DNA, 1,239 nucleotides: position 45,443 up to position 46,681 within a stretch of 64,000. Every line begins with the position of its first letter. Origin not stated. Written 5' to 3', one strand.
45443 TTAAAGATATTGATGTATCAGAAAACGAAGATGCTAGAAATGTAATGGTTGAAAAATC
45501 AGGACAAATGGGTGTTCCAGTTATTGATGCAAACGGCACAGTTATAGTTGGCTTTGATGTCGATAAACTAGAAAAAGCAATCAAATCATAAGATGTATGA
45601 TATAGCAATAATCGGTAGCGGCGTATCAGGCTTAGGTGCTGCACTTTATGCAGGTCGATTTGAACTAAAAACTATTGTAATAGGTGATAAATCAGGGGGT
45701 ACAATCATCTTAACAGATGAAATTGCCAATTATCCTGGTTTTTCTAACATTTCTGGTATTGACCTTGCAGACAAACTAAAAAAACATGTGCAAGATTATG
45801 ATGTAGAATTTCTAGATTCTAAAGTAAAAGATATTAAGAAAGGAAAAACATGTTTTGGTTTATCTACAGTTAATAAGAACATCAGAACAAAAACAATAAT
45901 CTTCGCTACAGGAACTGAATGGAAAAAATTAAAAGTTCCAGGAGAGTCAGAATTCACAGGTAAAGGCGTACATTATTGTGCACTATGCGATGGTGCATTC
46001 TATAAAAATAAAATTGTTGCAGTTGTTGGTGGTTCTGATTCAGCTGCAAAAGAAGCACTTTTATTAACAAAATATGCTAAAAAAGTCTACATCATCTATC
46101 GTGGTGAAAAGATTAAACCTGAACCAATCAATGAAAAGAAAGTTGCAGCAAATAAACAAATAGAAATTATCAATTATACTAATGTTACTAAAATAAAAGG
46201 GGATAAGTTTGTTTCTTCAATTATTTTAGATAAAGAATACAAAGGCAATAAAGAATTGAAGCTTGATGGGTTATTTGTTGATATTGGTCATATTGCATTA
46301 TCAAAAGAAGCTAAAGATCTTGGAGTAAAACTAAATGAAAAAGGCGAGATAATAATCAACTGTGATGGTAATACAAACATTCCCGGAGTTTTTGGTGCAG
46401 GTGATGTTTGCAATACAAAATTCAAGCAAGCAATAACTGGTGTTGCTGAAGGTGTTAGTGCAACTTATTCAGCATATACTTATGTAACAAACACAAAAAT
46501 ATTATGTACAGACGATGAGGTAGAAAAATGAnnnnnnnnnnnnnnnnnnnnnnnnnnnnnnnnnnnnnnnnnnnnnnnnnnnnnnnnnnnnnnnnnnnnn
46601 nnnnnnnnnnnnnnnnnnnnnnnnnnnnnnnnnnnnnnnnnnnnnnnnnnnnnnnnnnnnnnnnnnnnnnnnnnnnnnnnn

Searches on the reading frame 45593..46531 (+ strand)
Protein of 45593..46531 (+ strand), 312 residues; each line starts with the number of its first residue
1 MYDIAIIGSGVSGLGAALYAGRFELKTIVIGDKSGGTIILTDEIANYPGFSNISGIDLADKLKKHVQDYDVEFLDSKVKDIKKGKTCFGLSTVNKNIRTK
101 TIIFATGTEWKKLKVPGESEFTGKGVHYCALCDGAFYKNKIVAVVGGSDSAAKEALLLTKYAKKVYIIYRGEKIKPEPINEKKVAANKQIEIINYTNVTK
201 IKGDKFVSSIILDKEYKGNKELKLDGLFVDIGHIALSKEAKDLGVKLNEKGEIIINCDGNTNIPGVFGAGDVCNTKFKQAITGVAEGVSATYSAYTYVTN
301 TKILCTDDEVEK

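Call 74: search_protein_families(library=ncbifam, proteins=[window:45593-46531:+], max_evalue=0.001)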
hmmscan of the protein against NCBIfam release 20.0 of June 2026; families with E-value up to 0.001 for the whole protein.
window:45593-46531:+ (312 aa): 37 families (the best 25 are shown)
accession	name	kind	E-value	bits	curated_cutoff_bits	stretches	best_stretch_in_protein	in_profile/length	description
TIGR01292.1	TRX_reduct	equivalog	6.1e-90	301.1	343.45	1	2-298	1-300/300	thioredoxin-disulfide reductase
TIGR03140.1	AhpF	equivalog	4.6e-69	233.3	502.9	1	2-298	213-512/515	alkyl hydroperoxide reductase subunit F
TIGR03143.1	AhpF_homolog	hypoth_equivalog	9.4e-67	225.8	687.65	1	1-302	4-312/555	putative alkyl hydroperoxide reductase F subunit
NF007614.0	PRK10262.1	equivalog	3.9e-44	151.1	644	1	4-298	9-314/321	thioredoxin-disulfide reductase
TIGR04018.1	Bthiol_YpdA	hypoth_equivalog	8.8e-20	70.7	339.9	1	76-276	91-292/316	YpdA family putative bacillithiol disulfide reductase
TIGR02053.1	MerA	equivalog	8.9e-15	54.6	454.45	1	61-291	93-325/465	mercury(II) reductase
TIGR01350.1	lipoamide_DH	equivalog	2.5e-14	52.8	408.8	1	92-290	125-325/461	dihydrolipoyl dehydrogenase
NF040505.1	ArsO_flavin_mono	equivalog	3.6e-13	49.7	425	1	3-171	2-192/346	ArsO family NAD(P)H-dependent flavin-containing monooxygenase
NF009409.0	PRK12770.1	subfamily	1.7e-10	40.5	343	1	137-299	171-351/360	putative glutamate synthase subunit beta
NF004776.0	PRK06116.1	equivalog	3.9e-10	39.3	480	1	67-285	97-314/450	glutathione-disulfide reductase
TIGR03385.1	CoA_CoA_reduc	equivalog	2.7e-09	36.3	578.8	1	101-276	106-286/439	CoA-disulfide reductase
NF004945.0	PRK06292.2-3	equivalog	5.1e-09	35.6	494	1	59-274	94-306/457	dihydrolipoyl dehydrogenase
TIGR01421.1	gluta_reduc_1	equivalog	9.3e-09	35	556.15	1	91-285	122-314/450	glutathione-disulfide reductase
NF004943.0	PRK06292.2-1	equivalog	6.4e-08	31.8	432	1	94-273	126-308/456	dihydrolipoyl dehydrogenase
NF009454.0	PRK12814.1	equivalog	7.4e-08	31.2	916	1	4-302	196-504/657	putative NADPH-dependent glutamate synthase small subunit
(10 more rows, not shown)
